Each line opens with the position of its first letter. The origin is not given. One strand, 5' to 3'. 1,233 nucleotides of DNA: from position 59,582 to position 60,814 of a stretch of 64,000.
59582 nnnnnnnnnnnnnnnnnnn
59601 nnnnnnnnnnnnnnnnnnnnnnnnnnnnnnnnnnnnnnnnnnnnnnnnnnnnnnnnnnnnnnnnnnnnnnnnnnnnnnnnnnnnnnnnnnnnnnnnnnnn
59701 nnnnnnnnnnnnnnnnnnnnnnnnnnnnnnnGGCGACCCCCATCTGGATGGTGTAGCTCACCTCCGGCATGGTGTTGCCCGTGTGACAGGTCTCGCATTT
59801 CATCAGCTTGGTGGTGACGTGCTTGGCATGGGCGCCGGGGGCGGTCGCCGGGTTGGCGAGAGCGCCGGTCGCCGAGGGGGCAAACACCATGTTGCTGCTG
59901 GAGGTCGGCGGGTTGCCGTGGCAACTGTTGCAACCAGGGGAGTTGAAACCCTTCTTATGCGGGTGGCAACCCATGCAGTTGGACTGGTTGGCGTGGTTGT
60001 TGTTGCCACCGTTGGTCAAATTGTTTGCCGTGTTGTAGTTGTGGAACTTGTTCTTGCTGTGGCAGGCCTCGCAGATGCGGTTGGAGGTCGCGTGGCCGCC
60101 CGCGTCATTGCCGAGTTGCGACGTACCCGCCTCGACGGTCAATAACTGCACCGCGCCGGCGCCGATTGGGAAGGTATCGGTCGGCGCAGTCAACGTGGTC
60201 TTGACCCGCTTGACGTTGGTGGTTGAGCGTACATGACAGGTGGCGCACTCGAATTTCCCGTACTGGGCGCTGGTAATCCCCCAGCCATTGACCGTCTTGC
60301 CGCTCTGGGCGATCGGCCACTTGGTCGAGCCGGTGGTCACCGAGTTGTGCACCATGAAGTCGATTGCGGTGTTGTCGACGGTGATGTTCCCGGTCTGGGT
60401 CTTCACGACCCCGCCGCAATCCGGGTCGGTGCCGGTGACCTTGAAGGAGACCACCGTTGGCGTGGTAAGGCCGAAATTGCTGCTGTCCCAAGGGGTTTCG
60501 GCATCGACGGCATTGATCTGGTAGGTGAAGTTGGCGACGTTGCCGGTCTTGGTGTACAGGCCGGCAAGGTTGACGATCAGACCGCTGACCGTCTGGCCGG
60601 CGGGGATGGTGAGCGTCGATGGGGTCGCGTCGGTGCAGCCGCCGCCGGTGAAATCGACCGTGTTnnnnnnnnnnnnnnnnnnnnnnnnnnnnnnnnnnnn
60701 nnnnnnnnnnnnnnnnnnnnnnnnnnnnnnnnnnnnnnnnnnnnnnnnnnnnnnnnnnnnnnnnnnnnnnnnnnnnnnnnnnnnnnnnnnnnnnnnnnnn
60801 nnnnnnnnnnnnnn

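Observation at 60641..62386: Chimeric N-terminus: Gly-rich '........' domain plus three Ig-like repeats grafted onto a multiheme body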

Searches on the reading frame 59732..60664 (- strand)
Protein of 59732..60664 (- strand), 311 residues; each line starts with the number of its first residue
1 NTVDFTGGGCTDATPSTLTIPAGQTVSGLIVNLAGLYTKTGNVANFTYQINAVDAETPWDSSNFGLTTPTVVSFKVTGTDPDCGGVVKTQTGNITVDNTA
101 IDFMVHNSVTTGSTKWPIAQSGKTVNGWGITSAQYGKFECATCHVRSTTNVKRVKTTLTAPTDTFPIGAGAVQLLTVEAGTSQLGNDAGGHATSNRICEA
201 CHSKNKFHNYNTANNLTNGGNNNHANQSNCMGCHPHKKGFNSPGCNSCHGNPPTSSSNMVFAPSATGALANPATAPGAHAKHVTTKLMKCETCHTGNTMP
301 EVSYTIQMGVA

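Call 48: predict_structure(alignment_id=A3)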
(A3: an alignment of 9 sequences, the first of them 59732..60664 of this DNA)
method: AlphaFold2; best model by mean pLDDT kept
length: 311 residues; sequences in the alignment: 9
mean_pLDDT: 40.8   pTM: 0.33
mean pLDDT of the five models: 40.8, 33.6, 31.5, 30.7, 30.0
residues with pLDDT >= 90: 0; 70-90: 35; 50-70: 36; < 50: 240
segments of 3 or more residues with pLDDT < 50: 1-9, 28-30, 52-67, 100-311
pLDDT, mean of each block of 10 residues (from residue 1): 39 73 64 72 66 33 42 70 72 65 30 31 33 31 31 30 30 28 29 31 28 32 33 30 33 32 33 44 43 35 24 27
secondary structure, 60 per line:
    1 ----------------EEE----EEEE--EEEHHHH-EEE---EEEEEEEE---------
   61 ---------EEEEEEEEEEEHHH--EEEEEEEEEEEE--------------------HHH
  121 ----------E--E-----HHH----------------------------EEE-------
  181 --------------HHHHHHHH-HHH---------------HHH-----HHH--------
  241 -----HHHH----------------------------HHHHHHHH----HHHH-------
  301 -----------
elements in order: E17-19 E24-27 E30-32 H33-36 E38-40 E44-51 E70-80 E86-97 E171-173 H195-202 H246-249 H278-285 H290-293

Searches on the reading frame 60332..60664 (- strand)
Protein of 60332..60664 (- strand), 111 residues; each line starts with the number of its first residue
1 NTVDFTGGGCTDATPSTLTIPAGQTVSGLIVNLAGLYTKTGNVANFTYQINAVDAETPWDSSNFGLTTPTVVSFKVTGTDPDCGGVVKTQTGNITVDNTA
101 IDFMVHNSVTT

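Call 70: search_protein_families(library=pfam, proteins=[window:60332-60664:-], max_evalue=10)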
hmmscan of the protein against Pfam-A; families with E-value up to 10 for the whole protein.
window:60332-60664:- (111 aa): 1 family
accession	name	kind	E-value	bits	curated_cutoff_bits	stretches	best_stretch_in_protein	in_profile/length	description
PF08362.16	TetR_C_3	-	0.27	11.6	25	1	36-81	97-142/143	YcdC-like protein, C-terminal region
